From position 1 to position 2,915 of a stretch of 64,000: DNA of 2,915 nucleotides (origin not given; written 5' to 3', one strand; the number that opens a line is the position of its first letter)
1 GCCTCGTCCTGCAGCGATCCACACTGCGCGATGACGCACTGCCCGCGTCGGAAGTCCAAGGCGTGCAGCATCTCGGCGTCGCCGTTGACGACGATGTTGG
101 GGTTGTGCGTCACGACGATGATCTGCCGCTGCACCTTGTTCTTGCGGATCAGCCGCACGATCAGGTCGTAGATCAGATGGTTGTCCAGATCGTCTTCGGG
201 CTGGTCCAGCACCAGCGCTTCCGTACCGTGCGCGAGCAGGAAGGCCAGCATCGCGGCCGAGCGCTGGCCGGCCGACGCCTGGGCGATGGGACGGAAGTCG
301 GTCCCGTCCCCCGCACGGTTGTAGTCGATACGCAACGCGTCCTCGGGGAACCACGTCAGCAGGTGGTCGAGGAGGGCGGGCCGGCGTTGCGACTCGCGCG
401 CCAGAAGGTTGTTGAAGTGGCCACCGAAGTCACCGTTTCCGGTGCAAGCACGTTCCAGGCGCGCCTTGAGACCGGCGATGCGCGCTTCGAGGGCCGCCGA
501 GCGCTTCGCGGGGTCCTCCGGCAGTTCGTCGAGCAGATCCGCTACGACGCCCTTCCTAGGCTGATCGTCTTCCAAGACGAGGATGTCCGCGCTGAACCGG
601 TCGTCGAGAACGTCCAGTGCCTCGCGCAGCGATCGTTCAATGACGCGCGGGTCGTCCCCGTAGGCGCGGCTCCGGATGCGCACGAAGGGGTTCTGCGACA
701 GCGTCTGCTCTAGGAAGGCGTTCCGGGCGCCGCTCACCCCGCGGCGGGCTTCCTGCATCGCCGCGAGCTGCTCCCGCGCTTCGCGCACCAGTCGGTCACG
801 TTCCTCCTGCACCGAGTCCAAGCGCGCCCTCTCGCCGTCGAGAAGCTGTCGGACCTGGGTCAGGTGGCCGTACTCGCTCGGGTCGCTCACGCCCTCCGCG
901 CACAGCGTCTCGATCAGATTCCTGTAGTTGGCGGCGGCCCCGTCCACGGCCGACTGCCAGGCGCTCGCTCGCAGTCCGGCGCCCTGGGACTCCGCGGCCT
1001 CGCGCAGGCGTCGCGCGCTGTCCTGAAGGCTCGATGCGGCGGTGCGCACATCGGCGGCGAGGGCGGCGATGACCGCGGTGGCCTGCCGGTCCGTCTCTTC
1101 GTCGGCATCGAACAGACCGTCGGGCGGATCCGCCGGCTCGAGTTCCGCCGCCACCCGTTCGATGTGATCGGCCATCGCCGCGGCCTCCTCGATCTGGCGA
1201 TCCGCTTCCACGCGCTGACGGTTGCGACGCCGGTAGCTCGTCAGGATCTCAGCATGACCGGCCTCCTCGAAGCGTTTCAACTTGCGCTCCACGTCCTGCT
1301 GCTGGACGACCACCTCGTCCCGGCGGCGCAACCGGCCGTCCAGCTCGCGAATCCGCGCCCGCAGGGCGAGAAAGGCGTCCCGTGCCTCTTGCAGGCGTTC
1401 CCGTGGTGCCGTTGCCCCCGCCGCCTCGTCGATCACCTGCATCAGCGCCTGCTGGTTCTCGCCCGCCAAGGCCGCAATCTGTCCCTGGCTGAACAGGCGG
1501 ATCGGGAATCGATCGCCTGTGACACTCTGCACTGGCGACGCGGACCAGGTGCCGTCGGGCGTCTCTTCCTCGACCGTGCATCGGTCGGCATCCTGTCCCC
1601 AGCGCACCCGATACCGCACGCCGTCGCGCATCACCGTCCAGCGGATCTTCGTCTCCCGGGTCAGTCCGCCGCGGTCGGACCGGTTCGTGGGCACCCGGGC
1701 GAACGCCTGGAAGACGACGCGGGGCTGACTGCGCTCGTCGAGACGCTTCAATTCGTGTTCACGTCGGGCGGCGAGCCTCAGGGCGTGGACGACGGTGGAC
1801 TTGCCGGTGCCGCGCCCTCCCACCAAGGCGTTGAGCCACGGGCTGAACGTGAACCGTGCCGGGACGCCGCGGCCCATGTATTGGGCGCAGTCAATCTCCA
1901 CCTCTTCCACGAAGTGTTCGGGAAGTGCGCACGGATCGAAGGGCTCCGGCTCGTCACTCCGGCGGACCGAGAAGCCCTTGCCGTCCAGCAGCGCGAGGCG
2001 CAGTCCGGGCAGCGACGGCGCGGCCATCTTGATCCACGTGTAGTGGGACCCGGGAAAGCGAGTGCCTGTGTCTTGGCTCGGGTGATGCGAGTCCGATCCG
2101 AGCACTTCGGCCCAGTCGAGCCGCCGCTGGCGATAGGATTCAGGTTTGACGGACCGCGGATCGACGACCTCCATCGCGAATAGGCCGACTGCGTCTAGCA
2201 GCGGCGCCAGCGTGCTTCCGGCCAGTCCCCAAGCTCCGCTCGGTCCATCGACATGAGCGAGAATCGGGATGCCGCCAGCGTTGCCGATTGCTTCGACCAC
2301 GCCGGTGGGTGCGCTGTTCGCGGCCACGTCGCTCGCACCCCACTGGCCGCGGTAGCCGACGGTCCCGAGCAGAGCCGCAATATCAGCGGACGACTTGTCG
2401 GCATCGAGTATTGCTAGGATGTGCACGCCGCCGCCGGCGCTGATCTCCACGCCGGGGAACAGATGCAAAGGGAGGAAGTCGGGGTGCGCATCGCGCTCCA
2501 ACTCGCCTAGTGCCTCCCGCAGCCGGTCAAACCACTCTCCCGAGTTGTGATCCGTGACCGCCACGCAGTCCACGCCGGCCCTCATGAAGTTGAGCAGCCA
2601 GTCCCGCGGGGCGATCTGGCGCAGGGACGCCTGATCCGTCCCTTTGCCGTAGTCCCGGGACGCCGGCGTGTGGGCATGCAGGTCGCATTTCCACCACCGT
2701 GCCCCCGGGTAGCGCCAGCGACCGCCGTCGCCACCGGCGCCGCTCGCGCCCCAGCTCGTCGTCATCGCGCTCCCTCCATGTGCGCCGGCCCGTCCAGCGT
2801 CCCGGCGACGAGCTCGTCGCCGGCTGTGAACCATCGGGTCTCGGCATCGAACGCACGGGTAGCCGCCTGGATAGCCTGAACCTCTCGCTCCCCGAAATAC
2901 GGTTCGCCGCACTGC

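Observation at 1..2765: Large PHP-phosphoesterase / SMC-type ATPase fusion as the only intact large gene in a decayed defence/TA island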

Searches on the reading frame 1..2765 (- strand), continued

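Call 65: predict_structure(alignment_id=A2)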
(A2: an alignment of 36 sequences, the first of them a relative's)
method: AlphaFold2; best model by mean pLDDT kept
length: 952 residues; sequences in the alignment: 36
mean_pLDDT: 76.4   pTM: 0.61
mean pLDDT of the five models: 76.4, 72.6, 71.8, 69.8, 68.6
residues with pLDDT >= 90: 221; 70-90: 459; 50-70: 156; < 50: 116
segments of 3 or more residues with pLDDT < 50: 1-16, 173-180, 201-204, 226-237, 261-265, 316-320, 858-864, 888-904, 913-920, 930-952
pLDDT, mean of each block of 10 residues (from residue 1): 23 44 75 76 70 89 86 79 92 84 85 77 86 81 62 77 80 47 59 64 52 52 46 42 71 68 53 60 85 69 73 49 77 87 79 84 77 91 90 81 90 88 84 79 88 92 95 93 90 80 73 86 88 87 78 82 87 89 91 88 89 80 67 83 92 96 94 93 88 85 90 91 89 89 92 91 94 90 88 91 92 83 85 81 85 65 53 66 63 40 49 47 49 45 43 44
secondary structure, 60 per line:
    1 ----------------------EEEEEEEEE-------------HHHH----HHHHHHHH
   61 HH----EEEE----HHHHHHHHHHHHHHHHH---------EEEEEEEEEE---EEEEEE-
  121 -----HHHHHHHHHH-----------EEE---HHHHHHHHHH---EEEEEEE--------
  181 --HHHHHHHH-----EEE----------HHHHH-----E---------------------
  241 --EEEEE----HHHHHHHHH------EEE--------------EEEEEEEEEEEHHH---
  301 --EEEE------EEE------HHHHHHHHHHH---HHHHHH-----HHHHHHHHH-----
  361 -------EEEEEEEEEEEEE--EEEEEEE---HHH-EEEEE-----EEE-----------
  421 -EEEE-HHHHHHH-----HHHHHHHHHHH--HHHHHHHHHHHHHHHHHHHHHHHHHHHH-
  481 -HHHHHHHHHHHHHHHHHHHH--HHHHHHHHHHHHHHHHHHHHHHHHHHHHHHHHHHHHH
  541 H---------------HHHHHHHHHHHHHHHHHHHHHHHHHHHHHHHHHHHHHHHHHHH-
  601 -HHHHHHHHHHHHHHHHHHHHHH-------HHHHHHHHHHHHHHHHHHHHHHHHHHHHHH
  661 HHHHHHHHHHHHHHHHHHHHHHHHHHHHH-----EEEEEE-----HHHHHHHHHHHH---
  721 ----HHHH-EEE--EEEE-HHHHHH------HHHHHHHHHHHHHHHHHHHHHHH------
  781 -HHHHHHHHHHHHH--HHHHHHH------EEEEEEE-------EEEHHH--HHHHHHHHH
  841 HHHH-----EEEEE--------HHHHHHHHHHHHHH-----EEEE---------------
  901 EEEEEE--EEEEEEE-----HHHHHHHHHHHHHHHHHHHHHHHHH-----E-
elements in order (helices of 4 or more, strands of 3 or more residues): E23-31 H45-48 H53-62 E67-70 H75-91 E101-110 E114-119 H126-135 E147-149 H153-162 E166-172 H183-190 E196-198 H209-213 E243-247 H252-260 E267-269 E284-294 E303-306 E313-315 H322-332 H336-341 H347-355 E368-380 E383-389 E397-401 E407-409 E422-425 H427-433 H439-449 H452-479 H482-501 H504-541 H557-599 H602-623 H631-689 E695-700 H706-717 H725-728 E730-732 E735-738 H740-745 H752-774 H782-794 H797-803 E810-816 E824-826 H832-844 E850-854 H863-876 E882-885 E901-906 E909-915 H921-945

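Call 67: fold_search(model_id=the predicted structure, library=pdb)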
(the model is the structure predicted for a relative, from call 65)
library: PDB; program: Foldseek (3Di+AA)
matches with E <= 10: 783; with E <= 0.001: 33
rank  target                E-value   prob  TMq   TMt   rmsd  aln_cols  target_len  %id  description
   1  8q72_A                4.7e-10  1.00  0.20  0.23  33.9       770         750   14  E. coli plasmid-borne JetABCD(E248A) core in a cleavage-competent state (released 2024-01-31)
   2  9qxu_A                6.2e-10  1.00  0.19  0.23  32.9       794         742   14  JetABC DNA loaded state monomer (open) (released 2025-10-01)
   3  8dk2_D                1.9e-09  1.00  0.18  0.22  35.2       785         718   14  CryoEM structure of Pseudomonas aeruginosa PA14 JetABC in an unclamped state trapped in ATP dependent dimeric form (released 2022-10-05)
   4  9qxx_A                3.1e-09  1.00  0.19  0.23  31.8       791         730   14  JetABC DNA loaded state dimer (released 2025-10-01)
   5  9qxt_A                3.4e-09  1.00  0.20  0.24  31.5       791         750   13  E. coli JetABC dimer in the DNA boarding-holding state (released 2025-10-01)
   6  9qxu_B                1.9e-08  1.00  0.19  0.23  32.9       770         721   14  JetABC DNA loaded state monomer (open) (released 2025-10-01)
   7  9qxx_B                2.4e-08  1.00  0.18  0.22  34.0       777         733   14  JetABC DNA loaded state dimer (released 2025-10-01)
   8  5xei                  3.5e-08  1.00  0.27  0.43  17.3       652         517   15  Crystal structure of the Smc head domain with a coiled coil and joint derived from Pyrococcus yayanosii (released 2017-06-07)
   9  8dk2_C                8.1e-08  1.00  0.18  0.23  32.5       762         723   14  CryoEM structure of Pseudomonas aeruginosa PA14 JetABC in an unclamped state trapped in ATP dependent dimeric form (released 2022-10-05)
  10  7nyw_A                1.2e-07  1.00  0.27  0.34  21.6       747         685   12  Cryo-EM structure of the MukBEF-MatP-DNA head module (released 2021-07-07)
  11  7nyw_B                2.0e-06  1.00  0.20  0.22  36.5       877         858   12  Cryo-EM structure of the MukBEF-MatP-DNA head module (released 2021-07-07)
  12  7zr1_C                2.1e-06  1.00  0.18  0.22  69.7       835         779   12  Chaetomium thermophilum Mre11-Rad50-Nbs1 complex bound to ATPyS (composite structure) (released 2023-01-11)
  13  7zr1_D                6.3e-06  1.00  0.18  0.22  74.9       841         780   13  Chaetomium thermophilum Mre11-Rad50-Nbs1 complex bound to ATPyS (composite structure) (released 2023-01-11)
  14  8wjn_A                1.5e-05  1.00  0.23  0.39  19.0       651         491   13  Cryo-EM structure of 6-subunit Smc5/6 head region (released 2024-06-26)
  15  9a6c_A                2.2e-05  1.00  0.24  0.35  21.9       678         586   10  Integrative model of YYDD-YYDB by crosslinking MS and deep learning (released 2024-09-18)
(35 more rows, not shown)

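Call 72: search_protein_families(library=ncbifam, proteins=[L013:14054-17191:+, L013:17188-20523:+, L019:3090-7613:+, L011:7768-9762:+, L018:7947-9842:+, L027:8313-9989:+, L027:15689-17695:+, L028:6563-9409:+, L028:14718-16772:-, L015:15482-18730:+], max_evalue=1e-8)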
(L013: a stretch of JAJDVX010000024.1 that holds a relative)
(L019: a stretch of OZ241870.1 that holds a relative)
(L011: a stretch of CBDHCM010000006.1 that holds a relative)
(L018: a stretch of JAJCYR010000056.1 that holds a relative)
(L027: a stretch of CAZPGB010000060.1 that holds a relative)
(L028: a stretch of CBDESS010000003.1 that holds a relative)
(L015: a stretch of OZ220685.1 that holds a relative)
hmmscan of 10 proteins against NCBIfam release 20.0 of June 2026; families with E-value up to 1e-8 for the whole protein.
L013:14054-17191:+ (1045 aa): 2 families
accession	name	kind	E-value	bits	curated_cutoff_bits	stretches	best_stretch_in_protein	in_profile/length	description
TIGR02773.1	addB_Gpos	equivalog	1.6e-21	75.7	903.7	1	732-974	785-1024/1159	helicase-exonuclease AddAB subunit AddB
TIGR03623.1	TIGR03623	subfamily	3.5e-17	61.9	299.6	1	734-940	603-784/876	probable DNA repair protein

L013:17188-20523:+ (1111 aa): 14 families
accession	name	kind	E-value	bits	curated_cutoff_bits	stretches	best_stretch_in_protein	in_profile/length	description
TIGR02785.1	addA_Gpos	equivalog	3.8e-95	319.8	707.65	2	279-805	308-876/1234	helicase-exonuclease AddAB subunit AddA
TIGR00609.1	recB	equivalog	6.3e-82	276.3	696.05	2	318-963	332-981/1175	exodeoxyribonuclease V subunit beta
TIGR02784.1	addA_alphas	equivalog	1.9e-66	225.2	860.75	2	278-1082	310-1129/1138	double-strand break repair helicase AddA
TIGR01073.1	pcrA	equivalog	1.9e-47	162.1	911.2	2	318-438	172-292/725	DNA helicase PcrA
TIGR01075.1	uvrD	equivalog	2.5e-47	161.6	1144.45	2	280-439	132-292/715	DNA helicase II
NF010485.0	PRK13909.1-2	equivalog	6.3e-46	157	650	3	303-444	276-429/909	RecB-like helicase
NF008743.0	PRK11773.1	equivalog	6.5e-45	153.7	965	2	294-439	152-297/720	DNA helicase II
NF008128.0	PRK10876.1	equivalog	5.1e-44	150.3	1697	2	309-440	329-462/1181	exodeoxyribonuclease V subunit beta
TIGR01074.1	rep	equivalog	4.3e-39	134.3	951.45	2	317-438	168-289/668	DNA helicase Rep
NF010487.0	PRK13909.1-4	equivalog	4.1e-33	114.7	759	2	350-441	322-422/924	RecB-like helicase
NF008172.0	PRK10919.1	equivalog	4.6e-28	97.8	1168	1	327-434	179-286/673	DNA helicase Rep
NF008276.0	PRK11054.1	equivalog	4.7e-22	78.3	543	1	350-436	425-513/684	DNA helicase IV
NF010486.0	PRK13909.1-3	equivalog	4.2e-20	71.4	1109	0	351-439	326-423/921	RecB-like helicase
NF010484.0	PRK13909.1-1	equivalog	8.7e-16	56.8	1074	0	24-100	8-82/945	RecB-like helicase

L019:3090-7613:+ (1507 aa): 1 family
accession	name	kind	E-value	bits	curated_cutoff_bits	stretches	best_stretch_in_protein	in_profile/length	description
NF047742.1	antiphage_MADS8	equivalog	3.4e-63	213.2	175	1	35-239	1-200/200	methylation-associated defense system ATP-binding protein MAD8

L011:7768-9762:+ (664 aa): 3 families
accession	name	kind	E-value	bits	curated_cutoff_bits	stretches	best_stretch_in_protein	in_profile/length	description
TIGR00642.1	mmCoA_mut_beta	equivalog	2.5e-108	362.9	617.25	1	202-630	194-613/620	methylmalonyl-CoA mutase small subunit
NF006944.0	PRK09426.1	equivalog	3.6e-43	147.5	876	1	233-461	243-469/721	methylmalonyl-CoA mutase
TIGR00641.1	acid_CoA_mut_N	subfamily_domain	7.5e-37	126.8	303.8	1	233-463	213-442/528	methylmalonyl-CoA mutase N-terminal domain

L018:7947-9842:+ (631 aa): 0 families

L027:8313-9989:+ (558 aa): 0 families

L027:15689-17695:+ (668 aa): 3 families
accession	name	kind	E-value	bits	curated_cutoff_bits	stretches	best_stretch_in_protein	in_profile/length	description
NF033449.0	BREX_PglZ_3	exception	2.8e-246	818.8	250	1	6-665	1-641/642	BREX-3 system phosphatase PglZ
NF052313.1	T9SS_RR_PorX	equivalog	3.7e-16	59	300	1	341-580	162-417/513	T9SS response regulator signal transducer PorX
NF033446.0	BREX_PglZ_2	exception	5.9e-12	44.7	200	1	353-663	423-719/890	BREX-2 system phosphatase PglZ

L028:6563-9409:+ (948 aa): 0 families

L028:14718-16772:- (684 aa): 0 families

L015:15482-18730:+ (1082 aa): 11 families
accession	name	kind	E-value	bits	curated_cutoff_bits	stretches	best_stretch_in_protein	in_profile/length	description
NF033617.1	RND_permease_2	subfamily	6.3e-162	540.9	1250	2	285-1055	250-1007/1009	multidrug efflux RND transporter permease subunit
NF000282.2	RND_permease_1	subfamily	3.9e-109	366.1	1250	2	286-1054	258-1026/1029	multidrug efflux RND transporter permease subunit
NF007798.0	PRK10503.1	equivalog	2.7e-104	349.7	1584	3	720-1056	685-1023/1040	MdtB/MuxB family multidrug efflux RND transporter permease subunit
TIGR00914.1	2A0601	subfamily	1.4e-100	337.6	701.45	2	285-1055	261-1035/1051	CusA/CzcA family heavy metal efflux RND transporter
NF007905.0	PRK10614.1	equivalog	2.9e-97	326.5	1774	3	286-589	253-540/1025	multidrug efflux RND transporter permease subunit MdtC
TIGR00915.1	2A0602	subfamily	8.1e-97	325.3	940.35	2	286-1057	259-1030/1050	efflux RND transporter permease subunit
NF007133.0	PRK09579.1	equivalog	1.7e-90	304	1763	3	283-590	249-537/1017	multidrug efflux RND transporter permease subunit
NF007131.0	PRK09577.1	equivalog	4.1e-59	200.2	1768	2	287-1055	259-1022/1045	multidrug efflux RND transporter permease subunit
NF007842.1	PRK10555.1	equivalog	1e-57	195.8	1854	3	286-674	259-632/1036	multidrug efflux RND transporter permease AcrD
NF000037.1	RND_perm_OqxB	exception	2.7e-56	191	2200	3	287-537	263-502/1050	multidrug efflux RND transporter permease subunit OqxB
NF011706.2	PRK15127.1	equivalog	1.8e-51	175.2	2150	3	287-550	260-511/1049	multidrug efflux RND transporter permease subunit AcrB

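Call 76: search_protein_representatives(protein=P0001)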
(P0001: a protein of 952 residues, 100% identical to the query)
Query: 952 residues. Proteins with E-value up to 0.001 (for the whole library): 7297; up to 1e-10: 5386; up to 1e-30: 971. The best 150 are listed.
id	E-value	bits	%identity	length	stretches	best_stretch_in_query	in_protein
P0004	0.0e+00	1433.1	69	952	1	12-950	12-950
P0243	2.9e-289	978.7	52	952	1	16-952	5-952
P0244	9.8e-287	970.4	61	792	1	15-736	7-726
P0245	4.0e-271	918.7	52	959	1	18-948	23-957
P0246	1.9e-259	880.0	48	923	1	19-948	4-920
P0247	2.3e-258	876.5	49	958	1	16-947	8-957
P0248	9.3e-254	861.2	49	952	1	16-946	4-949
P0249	7.1e-252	855.0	48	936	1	16-947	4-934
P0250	2.6e-249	846.5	46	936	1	19-948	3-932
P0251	1.9e-246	837.0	47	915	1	53-947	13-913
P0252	3.6e-244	829.5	46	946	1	16-952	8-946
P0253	9.5e-242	821.5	46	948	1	17-946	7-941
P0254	6.3e-241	818.8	47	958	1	16-947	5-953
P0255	4.7e-235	799.3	47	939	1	16-947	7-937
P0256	3.7e-232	789.8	46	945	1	19-946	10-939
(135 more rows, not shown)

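Call 78: search_protein_families(library=pfam, proteins=[L002:8461-9078:+, L002:7670-7960:-], max_evalue=1)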
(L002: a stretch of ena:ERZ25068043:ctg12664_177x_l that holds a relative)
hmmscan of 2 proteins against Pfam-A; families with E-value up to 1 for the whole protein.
L002:8461-9078:+ (205 aa): 1 family
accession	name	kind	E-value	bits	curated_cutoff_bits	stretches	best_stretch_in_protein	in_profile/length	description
PF13585.12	CHU_C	-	0.32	11.6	27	1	148-169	26-47/86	CHU_C Type IX secretion signal domain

L002:7670-7960:- (96 aa): 0 families

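Call 85: search_protein_families(library=ncbifam, proteins=[L029:4995-7670:+, L001:7983-10838:+, L005:9944-12805:+, L007:5755-8526:+, L024:9983-12763:+], max_evalue=1e-30)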
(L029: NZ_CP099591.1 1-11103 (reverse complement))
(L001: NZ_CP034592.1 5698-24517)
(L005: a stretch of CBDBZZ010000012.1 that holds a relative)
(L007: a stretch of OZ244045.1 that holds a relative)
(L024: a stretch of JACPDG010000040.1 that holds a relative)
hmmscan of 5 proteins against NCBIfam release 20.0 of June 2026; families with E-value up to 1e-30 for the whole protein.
L029:4995-7670:+ (891 aa): 3 families
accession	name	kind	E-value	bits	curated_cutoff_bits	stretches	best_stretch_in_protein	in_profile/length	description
NF042955.1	Ppl_antiphage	equivalog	0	1330.5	1000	1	3-889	1-882/882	anti-phage protein Ppl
NF045780.1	TrlF_fam_ATP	equivalog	2.6e-142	476.5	350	1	3-889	2-943/944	TrlF family AAA-like ATPase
NF045781.1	Spaf1101_AAA_ATP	equivalog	1.1e-58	199.4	475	0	36-310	102-370/836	Spaf_1101 family AAA-like ATPase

L001:7983-10838:+ (951 aa): 3 families
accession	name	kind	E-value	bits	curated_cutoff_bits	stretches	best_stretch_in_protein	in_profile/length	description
NF045780.1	TrlF_fam_ATP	equivalog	3e-190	635.2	350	1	9-945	2-944/944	TrlF family AAA-like ATPase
NF042955.1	Ppl_antiphage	equivalog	1.1e-158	529.8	1000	1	9-944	1-882/882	anti-phage protein Ppl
NF045781.1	Spaf1101_AAA_ATP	equivalog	1.5e-70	238.7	475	1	819-942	701-830/836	Spaf_1101 family AAA-like ATPase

L005:9944-12805:+ (953 aa): 3 families
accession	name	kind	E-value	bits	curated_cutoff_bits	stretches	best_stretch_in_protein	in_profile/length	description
NF045780.1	TrlF_fam_ATP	equivalog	4.4e-168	561.9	350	1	23-947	2-944/944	TrlF family AAA-like ATPase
NF042955.1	Ppl_antiphage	equivalog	5.8e-147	491.1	1000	1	23-946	1-882/882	anti-phage protein Ppl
NF045781.1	Spaf1101_AAA_ATP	equivalog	1.9e-66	225.1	475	1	823-943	704-829/836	Spaf_1101 family AAA-like ATPase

L007:5755-8526:+ (923 aa): 3 families
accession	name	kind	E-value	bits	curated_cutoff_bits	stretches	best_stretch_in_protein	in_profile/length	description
NF045780.1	TrlF_fam_ATP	equivalog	2.9e-105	354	350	1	17-922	2-944/944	TrlF family AAA-like ATPase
NF045781.1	Spaf1101_AAA_ATP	equivalog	7.4e-57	193.4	475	1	798-921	705-832/836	Spaf_1101 family AAA-like ATPase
NF042955.1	Ppl_antiphage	equivalog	9.7e-45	152.8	1000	0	759-917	722-878/882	anti-phage protein Ppl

L024:9983-12763:+ (926 aa): 3 families
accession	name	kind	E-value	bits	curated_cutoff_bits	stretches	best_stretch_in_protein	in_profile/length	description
NF045780.1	TrlF_fam_ATP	equivalog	9.2e-159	531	350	1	11-919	2-943/944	TrlF family AAA-like ATPase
NF042955.1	Ppl_antiphage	equivalog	1.2e-145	486.7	1000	1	11-919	1-882/882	anti-phage protein Ppl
NF045781.1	Spaf1101_AAA_ATP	equivalog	1.5e-63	215.5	475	1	794-916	702-829/836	Spaf_1101 family AAA-like ATPase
